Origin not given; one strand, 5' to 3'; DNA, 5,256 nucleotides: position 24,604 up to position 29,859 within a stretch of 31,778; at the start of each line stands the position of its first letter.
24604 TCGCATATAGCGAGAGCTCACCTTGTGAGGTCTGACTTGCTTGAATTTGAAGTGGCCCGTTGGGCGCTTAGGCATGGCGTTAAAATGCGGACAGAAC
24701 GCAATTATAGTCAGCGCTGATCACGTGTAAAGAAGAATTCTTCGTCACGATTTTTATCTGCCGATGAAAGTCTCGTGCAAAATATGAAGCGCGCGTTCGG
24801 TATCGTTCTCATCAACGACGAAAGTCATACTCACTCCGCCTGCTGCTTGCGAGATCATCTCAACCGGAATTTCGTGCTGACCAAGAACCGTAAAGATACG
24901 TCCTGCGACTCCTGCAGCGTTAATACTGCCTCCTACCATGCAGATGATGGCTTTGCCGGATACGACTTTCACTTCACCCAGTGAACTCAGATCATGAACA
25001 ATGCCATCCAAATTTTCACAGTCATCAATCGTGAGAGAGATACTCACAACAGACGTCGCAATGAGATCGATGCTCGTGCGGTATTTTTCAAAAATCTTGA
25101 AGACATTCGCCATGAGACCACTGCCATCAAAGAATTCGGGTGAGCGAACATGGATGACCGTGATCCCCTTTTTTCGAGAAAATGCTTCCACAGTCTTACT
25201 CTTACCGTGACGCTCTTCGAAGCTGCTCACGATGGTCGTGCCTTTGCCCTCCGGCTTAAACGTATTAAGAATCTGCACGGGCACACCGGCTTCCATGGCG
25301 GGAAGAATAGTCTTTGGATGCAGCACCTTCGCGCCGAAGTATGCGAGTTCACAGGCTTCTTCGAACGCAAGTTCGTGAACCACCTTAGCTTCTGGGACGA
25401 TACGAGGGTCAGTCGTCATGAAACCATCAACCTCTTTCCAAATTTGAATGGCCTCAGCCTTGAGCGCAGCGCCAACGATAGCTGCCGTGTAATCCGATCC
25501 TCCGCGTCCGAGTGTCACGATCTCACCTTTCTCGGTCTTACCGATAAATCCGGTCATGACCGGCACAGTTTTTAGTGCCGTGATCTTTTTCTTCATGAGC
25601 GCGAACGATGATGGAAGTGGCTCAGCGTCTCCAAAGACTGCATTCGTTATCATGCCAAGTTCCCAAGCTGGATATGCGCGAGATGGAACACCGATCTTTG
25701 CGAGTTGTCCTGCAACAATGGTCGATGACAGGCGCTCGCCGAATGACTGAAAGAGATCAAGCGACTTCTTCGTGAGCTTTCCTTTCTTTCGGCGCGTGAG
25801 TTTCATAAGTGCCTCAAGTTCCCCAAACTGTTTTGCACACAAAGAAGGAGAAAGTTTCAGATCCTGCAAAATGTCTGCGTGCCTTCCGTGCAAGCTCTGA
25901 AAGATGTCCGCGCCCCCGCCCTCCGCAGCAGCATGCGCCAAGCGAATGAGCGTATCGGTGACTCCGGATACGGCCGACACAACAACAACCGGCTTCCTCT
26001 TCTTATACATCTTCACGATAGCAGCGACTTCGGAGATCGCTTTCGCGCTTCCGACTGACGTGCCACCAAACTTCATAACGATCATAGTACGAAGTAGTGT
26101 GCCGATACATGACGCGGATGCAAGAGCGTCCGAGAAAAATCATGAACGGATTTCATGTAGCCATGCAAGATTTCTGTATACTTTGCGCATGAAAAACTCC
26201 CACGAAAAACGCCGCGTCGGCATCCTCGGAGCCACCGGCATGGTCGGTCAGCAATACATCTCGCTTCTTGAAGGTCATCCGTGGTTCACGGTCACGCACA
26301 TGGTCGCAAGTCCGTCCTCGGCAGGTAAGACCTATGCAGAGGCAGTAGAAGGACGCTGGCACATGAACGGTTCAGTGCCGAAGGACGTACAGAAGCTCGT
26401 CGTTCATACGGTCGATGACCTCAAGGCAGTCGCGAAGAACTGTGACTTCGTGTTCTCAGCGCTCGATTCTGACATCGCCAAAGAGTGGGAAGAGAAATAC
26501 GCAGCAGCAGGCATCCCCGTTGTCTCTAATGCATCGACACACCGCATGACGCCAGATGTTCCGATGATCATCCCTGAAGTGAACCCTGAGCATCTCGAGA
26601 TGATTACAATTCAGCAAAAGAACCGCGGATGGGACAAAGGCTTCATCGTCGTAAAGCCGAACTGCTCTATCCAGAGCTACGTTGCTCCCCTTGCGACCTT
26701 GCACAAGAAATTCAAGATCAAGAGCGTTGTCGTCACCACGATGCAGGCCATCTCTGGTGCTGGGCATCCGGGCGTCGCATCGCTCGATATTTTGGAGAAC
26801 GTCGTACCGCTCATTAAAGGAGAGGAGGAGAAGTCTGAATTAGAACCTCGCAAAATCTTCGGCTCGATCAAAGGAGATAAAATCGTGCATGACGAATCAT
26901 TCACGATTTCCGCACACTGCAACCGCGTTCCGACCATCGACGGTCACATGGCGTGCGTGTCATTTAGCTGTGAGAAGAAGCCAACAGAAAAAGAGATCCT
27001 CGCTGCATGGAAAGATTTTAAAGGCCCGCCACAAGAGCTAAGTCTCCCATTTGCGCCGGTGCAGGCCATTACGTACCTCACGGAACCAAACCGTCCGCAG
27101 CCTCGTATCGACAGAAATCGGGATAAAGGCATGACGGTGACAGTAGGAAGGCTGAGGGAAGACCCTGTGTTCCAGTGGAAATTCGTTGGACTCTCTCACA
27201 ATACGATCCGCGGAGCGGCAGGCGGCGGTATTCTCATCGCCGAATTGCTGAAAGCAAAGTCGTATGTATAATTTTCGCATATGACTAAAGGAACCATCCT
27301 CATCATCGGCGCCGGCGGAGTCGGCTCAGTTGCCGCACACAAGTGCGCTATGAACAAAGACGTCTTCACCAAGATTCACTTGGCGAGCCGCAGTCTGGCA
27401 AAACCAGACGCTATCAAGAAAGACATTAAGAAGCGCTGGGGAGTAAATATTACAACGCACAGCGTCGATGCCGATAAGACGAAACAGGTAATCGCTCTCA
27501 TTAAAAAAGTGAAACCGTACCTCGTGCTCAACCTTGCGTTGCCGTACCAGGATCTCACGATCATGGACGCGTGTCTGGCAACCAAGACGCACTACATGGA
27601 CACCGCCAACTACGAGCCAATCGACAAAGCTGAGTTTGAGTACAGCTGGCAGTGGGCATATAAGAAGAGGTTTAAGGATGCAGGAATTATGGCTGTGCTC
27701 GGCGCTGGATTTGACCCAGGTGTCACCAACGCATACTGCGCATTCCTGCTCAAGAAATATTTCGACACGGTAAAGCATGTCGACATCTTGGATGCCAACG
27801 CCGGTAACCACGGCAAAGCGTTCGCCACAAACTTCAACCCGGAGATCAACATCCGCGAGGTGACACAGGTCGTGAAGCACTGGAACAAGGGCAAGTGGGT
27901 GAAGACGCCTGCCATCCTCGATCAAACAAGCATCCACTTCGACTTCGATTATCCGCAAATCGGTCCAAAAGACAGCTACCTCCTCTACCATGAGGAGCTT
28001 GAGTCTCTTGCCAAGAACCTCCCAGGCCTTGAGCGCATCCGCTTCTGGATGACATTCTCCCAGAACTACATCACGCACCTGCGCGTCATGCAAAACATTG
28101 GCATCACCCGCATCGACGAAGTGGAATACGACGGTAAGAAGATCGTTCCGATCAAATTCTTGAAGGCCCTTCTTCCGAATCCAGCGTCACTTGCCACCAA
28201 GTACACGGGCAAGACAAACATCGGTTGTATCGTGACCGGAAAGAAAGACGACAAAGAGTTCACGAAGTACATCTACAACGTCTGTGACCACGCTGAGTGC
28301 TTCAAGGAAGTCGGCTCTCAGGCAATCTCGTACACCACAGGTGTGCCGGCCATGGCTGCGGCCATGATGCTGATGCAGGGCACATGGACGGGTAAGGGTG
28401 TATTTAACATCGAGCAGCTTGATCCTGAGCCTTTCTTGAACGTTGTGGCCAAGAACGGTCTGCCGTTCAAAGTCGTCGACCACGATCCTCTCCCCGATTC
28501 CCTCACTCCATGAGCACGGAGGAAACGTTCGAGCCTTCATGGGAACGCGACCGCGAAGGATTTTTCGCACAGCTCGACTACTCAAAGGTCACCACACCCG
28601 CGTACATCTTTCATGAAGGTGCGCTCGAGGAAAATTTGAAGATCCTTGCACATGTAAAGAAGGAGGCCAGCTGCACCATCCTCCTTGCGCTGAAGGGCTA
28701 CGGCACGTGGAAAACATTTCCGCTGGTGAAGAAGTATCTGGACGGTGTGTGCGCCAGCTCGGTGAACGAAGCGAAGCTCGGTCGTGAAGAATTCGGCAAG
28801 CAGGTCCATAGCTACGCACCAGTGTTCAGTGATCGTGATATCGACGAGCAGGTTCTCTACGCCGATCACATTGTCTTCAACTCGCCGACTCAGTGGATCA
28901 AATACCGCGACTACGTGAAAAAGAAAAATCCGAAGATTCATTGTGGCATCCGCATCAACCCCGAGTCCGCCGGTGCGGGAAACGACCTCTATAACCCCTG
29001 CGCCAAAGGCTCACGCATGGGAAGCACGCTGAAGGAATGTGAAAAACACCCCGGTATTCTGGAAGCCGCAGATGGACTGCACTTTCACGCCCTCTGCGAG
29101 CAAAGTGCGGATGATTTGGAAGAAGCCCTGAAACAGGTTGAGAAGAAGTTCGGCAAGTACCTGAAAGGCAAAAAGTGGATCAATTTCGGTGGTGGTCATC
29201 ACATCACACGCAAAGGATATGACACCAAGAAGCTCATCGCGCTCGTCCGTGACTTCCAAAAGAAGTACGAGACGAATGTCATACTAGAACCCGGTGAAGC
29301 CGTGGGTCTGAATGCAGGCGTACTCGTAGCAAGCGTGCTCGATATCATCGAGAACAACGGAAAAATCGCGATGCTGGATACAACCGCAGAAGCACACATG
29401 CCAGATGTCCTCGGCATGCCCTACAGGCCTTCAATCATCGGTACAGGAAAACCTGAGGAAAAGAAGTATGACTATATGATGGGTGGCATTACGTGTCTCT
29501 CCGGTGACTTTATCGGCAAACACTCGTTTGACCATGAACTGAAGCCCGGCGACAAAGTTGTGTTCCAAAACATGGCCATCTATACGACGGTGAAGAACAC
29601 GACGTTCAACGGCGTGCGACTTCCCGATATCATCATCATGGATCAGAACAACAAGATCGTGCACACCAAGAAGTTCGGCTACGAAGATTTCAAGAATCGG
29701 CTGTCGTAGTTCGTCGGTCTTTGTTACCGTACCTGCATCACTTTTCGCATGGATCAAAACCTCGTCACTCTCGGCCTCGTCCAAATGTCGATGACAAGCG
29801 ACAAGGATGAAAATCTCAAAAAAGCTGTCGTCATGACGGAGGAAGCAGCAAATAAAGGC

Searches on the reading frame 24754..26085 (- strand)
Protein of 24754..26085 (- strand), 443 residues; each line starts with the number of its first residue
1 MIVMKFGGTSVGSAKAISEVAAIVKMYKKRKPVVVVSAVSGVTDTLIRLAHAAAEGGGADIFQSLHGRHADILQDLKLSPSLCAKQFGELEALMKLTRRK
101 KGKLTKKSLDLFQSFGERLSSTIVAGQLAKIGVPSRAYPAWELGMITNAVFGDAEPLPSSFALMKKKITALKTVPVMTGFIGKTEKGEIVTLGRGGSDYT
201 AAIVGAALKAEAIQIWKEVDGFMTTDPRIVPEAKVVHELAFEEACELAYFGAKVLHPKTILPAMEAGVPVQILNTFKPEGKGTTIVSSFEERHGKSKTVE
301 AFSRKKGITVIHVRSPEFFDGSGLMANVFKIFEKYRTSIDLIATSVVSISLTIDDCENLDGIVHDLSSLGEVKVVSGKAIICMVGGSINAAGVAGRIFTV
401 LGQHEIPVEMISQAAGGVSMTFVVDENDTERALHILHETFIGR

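Call 5: search_protein_families(library=pfam, proteins=[window:24754-26085:-])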
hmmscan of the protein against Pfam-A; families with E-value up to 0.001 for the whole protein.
window:24754-26085:- (443 aa): 4 families
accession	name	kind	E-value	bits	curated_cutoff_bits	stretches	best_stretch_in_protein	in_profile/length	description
PF00696.33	AA_kinase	-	2.6e-47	162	24.9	1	1-274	2-234/234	Amino acid kinase family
PF22468.2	ACT_9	-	2.3e-21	75.8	27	1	381-440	1-61/61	ACT domain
PF01842.31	ACT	-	7.2e-07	29.3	27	1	389-436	9-61/66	ACT domain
PF13840.12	ACT_7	-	7.3e-07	29.4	27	1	379-438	7-65/65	ACT domain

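Call 6: search_protein_families(library=ncbifam, proteins=[window:24754-26085:-])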
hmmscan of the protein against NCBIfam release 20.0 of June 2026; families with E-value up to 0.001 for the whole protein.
window:24754-26085:- (443 aa): 26 families (the best 25 are shown)
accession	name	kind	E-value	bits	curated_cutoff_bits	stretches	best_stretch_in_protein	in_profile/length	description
NF006570.0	PRK09084.1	equivalog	1.4e-122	410.1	455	1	1-441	4-449/452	lysine-sensitive aspartokinase 3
NF004938.0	PRK06291.1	equivalog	1.6e-115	386.5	528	1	2-441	3-462/468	aspartate kinase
TIGR00657.1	asp_kinases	subfamily_domain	4.1e-112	375.5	208.7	1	1-441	3-441/442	aspartate kinase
TIGR00656.1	asp_kin_monofn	equivalog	3.1e-103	345.9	402.25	1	1-441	3-405/407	aspartate kinase, monofunctional class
NF006959.0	PRK09436.1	equivalog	3.8e-93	313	726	1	1-440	1-459/819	bifunctional aspartate kinase/homoserine dehydrogenase I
NF006515.0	PRK08961.1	equivalog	1.2e-84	284.9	802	1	2-442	10-461/861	bifunctional aspartate kinase/diaminopimelate decarboxylase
NF006540.0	PRK09034.1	equivalog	2.5e-78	263.7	434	1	1-441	1-449/454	aspartate kinase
NF006068.0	PRK08210.1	equivalog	2.3e-73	247.7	474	2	92-440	54-400/405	aspartate kinase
NF005155.0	PRK06635.1-4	equivalog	3e-68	230.7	346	2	88-440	45-401/407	aspartate kinase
NF005154.0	PRK06635.1-2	equivalog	2.2e-67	228.1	376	2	92-441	50-403/407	aspartate kinase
NF004579.0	PRK05925.1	equivalog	1.5e-66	225.2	665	1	2-441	4-433/440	aspartate kinase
NF005656.0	PRK07431.1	equivalog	2e-57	195.1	657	2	92-440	49-409/587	aspartate kinase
NF007003.0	PRK09466.1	subfamily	7.1e-53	180.2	582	1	4-441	15-453/810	bifunctional aspartate kinase/homoserine dehydrogenase II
NF006459.0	PRK08841.1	equivalog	8e-53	179.8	535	2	88-441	47-379/395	aspartate kinase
NF005156.0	PRK06635.1-5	equivalog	8.4e-53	179.6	594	2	93-440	50-400/411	aspartate kinase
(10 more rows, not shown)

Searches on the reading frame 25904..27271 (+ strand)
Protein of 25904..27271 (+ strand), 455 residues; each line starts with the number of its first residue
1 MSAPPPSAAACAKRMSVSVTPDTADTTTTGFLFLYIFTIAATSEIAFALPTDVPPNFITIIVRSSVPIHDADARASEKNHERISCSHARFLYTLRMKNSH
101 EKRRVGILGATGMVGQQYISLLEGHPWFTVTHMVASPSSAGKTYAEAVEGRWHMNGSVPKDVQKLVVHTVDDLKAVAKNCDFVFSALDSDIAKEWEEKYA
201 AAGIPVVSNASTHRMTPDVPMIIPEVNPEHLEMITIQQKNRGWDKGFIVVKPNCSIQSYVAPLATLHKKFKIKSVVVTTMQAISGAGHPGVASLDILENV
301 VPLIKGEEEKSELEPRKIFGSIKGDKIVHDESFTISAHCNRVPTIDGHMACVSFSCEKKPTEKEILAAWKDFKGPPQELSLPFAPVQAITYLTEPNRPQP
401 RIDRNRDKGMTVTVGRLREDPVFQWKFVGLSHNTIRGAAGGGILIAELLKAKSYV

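Call 5: search_protein_families(library=pfam, proteins=[window:25904-27271:+])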
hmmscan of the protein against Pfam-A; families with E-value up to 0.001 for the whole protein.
window:25904-27271:+ (455 aa): 4 families
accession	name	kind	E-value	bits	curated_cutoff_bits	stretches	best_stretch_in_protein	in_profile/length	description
PF01118.30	Semialdhyde_dh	-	8.8e-36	123.4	26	1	104-232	1-119/121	Semialdehyde dehydrogenase, NAD binding domain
PF02774.23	Semialdhyde_dhC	-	4.6e-32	112.1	26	1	263-435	1-183/184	Semialdehyde dehydrogenase, dimerisation domain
PF02800.25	Gp_dh_C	-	0.00045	20.3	24.4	0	334-371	71-108/158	Glyceraldehyde 3-phosphate dehydrogenase, C-terminal domain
PF13460.12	NAD_binding_10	-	0.00066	20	27.2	0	109-196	1-74/184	NAD(P)H-binding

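Call 6: search_protein_families(library=ncbifam, proteins=[window:25904-27271:+])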
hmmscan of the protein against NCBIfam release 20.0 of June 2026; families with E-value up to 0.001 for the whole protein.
window:25904-27271:+ (455 aa): 10 families
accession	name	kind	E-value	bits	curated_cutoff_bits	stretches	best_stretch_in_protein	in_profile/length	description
NF006416.0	PRK08664.1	subfamily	3.3e-147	490.2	232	1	101-455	2-349/350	aspartate-semialdehyde dehydrogenase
TIGR00978.1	asd_EA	equivalog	1.4e-125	418.9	301.2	1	104-450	2-341/342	aspartate-semialdehyde dehydrogenase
NF011456.0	PRK14874.1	equivalog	4.9e-40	137.6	223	2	102-295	4-172/346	aspartate-semialdehyde dehydrogenase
TIGR01296.1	asd_B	equivalog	3.4e-36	125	324.2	2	104-311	1-182/339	aspartate-semialdehyde dehydrogenase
NF005229.0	PRK06728.1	equivalog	1.1e-26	93.5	628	2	103-317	6-193/347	aspartate-semialdehyde dehydrogenase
NF005957.0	PRK08040.1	equivalog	4.1e-13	49.5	273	1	104-294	6-172/336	aspartate-semialdehyde dehydrogenase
TIGR01850.1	argC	equivalog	8.6e-13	48.2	233.6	1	104-216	2-104/345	N-acetyl-gamma-glutamyl-phosphate reductase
NF004224.0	PRK05671.1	equivalog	4e-11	42.9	284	1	105-294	7-171/336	aspartate-semialdehyde dehydrogenase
NF005144.0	PRK06598.1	subfamily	3.5e-08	33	198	1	103-350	2-235/369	aspartate-semialdehyde dehydrogenase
TIGR01745.1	asd_gamma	equivalog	0.00028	19.9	402.9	1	104-291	2-171/366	aspartate-semialdehyde dehydrogenase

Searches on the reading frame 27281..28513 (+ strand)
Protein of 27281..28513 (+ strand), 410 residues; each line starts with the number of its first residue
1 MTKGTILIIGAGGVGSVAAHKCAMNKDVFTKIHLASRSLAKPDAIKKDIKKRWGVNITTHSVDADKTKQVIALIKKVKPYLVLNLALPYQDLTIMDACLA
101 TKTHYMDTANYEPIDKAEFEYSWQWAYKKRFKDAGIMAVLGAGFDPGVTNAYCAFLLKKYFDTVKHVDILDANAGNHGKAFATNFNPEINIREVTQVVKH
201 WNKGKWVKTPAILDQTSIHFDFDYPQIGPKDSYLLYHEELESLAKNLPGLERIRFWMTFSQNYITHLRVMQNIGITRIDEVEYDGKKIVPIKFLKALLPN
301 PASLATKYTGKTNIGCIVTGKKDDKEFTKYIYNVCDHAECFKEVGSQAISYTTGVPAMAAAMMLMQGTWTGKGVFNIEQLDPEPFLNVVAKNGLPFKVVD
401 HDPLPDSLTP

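Call 5: search_protein_families(library=pfam, proteins=[window:27281-28513:+])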
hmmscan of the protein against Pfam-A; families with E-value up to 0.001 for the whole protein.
window:27281-28513:+ (410 aa): 3 families
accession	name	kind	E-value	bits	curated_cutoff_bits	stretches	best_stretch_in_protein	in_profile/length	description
PF16653.10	Sacchrp_dh_C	-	1.9e-42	146.7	31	1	143-393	1-264/265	Saccharopine dehydrogenase C-terminal domain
PF03435.24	Sacchrp_dh_NADP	-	3.8e-33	115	25.1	1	6-139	1-129/129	Saccharopine dehydrogenase NADP binding domain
PF00106.31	adh_short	-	0.00072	19.5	26.6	0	5-78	2-72/195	short chain dehydrogenase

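Call 6: search_protein_families(library=ncbifam, proteins=[window:27281-28513:+])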
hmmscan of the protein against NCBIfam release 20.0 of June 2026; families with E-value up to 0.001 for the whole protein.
window:27281-28513:+ (410 aa): 3 families
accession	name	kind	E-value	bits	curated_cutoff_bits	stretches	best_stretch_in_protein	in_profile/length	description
NF043000.1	carsnrspmd_synth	equivalog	1.3e-123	413.2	800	1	5-402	2-404/405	carboxynorspermidine synthase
NF005489.0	PRK07102.1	equivalog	5.6e-06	26.1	267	1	5-81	3-77/243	SDR family oxidoreductase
NF004779.0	PRK06125.1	subfamily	0.00091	18.8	261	0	3-82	7-84/259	short-chain dehydrogenase/reductase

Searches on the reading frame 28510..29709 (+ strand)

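Call 5: search_protein_families(library=pfam, proteins=[window:28510-29709:+])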
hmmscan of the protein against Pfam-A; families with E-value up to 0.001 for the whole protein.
window:28510-29709:+ (399 aa): 1 family
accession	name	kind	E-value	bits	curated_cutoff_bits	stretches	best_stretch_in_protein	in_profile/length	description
PF00278.28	Orn_DAP_Arg_deC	-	6.7e-12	46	23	1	183-355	5-94/95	Pyridoxal-dependent decarboxylase, C-terminal sheet domain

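Call 6: search_protein_families(library=ncbifam, proteins=[window:28510-29709:+])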
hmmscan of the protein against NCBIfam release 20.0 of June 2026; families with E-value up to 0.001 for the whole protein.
window:28510-29709:+ (399 aa): 5 families
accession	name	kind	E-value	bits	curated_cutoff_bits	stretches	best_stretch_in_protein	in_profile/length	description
TIGR01047.1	nspC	equivalog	2.3e-146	487.1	409.05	1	28-398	2-380/380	carboxynorspermidine decarboxylase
TIGR01048.1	lysA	equivalog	8.4e-14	50.9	297.9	1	26-386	22-404/417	diaminopimelate decarboxylase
NF006515.0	PRK08961.1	equivalog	1.9e-09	36.1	802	1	6-377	483-859/861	bifunctional aspartate kinase/diaminopimelate decarboxylase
NF041039.1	FslC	exception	7.8e-08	31.5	500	1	243-382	269-408/418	rhizoferrin biosystnesis N-citrylornithine decarboxylase FslC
TIGR03099.1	dCO2ase_PEP1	hypoth_equivalog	0.00018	20.7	478.45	0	20-153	16-150/398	pyridoxal-dependent decarboxylase, exosortase A system-associated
